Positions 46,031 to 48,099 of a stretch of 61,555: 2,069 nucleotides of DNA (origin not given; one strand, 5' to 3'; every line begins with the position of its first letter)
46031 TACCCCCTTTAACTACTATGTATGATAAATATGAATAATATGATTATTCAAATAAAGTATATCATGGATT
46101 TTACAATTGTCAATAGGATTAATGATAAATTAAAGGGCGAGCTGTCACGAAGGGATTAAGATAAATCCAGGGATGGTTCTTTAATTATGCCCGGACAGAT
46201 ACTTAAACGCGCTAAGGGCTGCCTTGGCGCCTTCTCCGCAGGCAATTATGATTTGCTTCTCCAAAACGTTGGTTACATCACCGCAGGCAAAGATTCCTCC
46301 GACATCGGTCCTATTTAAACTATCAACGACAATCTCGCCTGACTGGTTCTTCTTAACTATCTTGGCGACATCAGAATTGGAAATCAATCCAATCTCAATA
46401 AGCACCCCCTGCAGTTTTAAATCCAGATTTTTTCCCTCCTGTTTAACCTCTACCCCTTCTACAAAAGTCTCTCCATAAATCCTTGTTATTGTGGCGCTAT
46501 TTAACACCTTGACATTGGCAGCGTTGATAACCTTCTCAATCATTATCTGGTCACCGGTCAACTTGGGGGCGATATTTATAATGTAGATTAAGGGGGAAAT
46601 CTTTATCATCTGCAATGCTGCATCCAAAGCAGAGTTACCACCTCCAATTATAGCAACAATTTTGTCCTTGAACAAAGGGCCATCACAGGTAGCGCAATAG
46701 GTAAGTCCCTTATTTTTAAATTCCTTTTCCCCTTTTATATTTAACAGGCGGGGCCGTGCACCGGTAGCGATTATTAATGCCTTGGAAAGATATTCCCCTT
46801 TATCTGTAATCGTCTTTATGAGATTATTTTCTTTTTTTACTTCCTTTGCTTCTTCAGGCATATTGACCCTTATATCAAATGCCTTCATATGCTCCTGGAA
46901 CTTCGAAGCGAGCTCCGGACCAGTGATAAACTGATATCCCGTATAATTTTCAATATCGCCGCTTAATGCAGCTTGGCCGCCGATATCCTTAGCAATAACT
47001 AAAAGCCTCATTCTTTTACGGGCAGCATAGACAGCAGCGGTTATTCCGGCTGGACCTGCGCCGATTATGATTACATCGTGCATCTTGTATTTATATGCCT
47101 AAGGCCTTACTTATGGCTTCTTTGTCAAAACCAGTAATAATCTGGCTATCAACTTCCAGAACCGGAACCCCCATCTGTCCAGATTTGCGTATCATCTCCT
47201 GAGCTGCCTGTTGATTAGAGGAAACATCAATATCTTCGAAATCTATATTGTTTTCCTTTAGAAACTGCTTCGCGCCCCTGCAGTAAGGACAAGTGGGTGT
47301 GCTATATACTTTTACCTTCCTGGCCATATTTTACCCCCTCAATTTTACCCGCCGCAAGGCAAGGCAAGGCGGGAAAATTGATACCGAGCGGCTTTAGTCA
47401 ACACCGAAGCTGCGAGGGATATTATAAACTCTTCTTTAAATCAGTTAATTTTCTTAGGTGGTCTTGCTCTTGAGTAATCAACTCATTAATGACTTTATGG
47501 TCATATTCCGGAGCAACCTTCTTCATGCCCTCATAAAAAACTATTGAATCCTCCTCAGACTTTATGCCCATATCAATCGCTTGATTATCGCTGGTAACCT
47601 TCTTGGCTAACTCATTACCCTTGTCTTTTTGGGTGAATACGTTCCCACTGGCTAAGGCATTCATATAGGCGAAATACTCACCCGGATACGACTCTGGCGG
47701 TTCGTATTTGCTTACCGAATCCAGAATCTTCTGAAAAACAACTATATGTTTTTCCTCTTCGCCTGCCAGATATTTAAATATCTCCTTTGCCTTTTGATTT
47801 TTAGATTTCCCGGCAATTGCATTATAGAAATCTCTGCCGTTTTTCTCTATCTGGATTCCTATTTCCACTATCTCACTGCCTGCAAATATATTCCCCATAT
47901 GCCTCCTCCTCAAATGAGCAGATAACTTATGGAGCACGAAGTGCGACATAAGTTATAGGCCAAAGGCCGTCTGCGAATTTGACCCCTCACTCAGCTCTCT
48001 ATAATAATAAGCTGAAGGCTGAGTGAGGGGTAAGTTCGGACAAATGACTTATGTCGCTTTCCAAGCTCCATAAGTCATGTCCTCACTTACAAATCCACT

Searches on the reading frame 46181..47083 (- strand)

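Call 32: search_protein_families(library=pfam, proteins=[window:46181-47083:-], max_evalue=0.001)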
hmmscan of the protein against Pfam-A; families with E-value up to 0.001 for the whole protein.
window:46181-47083:- (300 aa): 11 families
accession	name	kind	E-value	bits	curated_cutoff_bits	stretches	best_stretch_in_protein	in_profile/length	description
PF07992.20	Pyr_redox_2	-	1.6e-40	139.8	26.1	1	2-281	1-287/291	Pyridine nucleotide-disulphide oxidoreductase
PF13738.12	Pyr_redox_3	-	1.1e-26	94.2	30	2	51-268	76-305/305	Pyridine nucleotide-disulphide oxidoreductase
PF03486.20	HI0933_like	-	3.2e-08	33.8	50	1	2-35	1-36/244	HI0933-like protein Rossmann domain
PF13450.12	NAD_binding_8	-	2.8e-06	27.9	21.9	1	6-67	1-62/68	NAD(P)-binding Rossmann-like domain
PF12831.13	FAD_oxidored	-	3.8e-06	26.9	27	1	3-67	1-69/416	FAD dependent oxidoreductase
PF01946.23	Thi4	-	5.1e-06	26.3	26.2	1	2-42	18-61/235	Thi4 family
PF00070.33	Pyr_redox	-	3.1e-05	24.8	22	0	143-214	2-80/82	Pyridine nucleotide-disulphide oxidoreductase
PF01134.28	GIDA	-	3.5e-05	23.5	22.1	1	3-38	1-36/391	Glucose inhibited division protein A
PF00890.30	FAD_binding_2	-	9.4e-05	22.2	20.4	1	3-40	1-40/414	FAD binding domain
PF13434.12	Lys_Orn_oxgnase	-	0.00016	21.4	21.3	0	68-159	113-207/339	L-lysine 6-monooxygenase/L-ornithine 5-monooxygenase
PF01266.30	DAO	-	0.00045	20.3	27.9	1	3-39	1-38/353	FAD dependent oxidoreductase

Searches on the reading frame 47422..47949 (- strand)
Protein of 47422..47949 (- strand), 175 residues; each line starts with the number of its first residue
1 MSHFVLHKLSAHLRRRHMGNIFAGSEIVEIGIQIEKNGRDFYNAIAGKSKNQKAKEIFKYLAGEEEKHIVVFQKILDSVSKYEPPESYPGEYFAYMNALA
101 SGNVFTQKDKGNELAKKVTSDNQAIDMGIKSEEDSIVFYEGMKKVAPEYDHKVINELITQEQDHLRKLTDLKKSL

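Call 32: search_protein_families(library=pfam, proteins=[window:47422-47949:-], max_evalue=0.001)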
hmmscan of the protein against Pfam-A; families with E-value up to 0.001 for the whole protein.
window:47422-47949:- (175 aa): 1 family
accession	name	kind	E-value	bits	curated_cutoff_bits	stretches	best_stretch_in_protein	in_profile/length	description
PF02915.23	Rubrerythrin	-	6.6e-13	49.6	22.8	1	26-171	1-136/137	Rubrerythrin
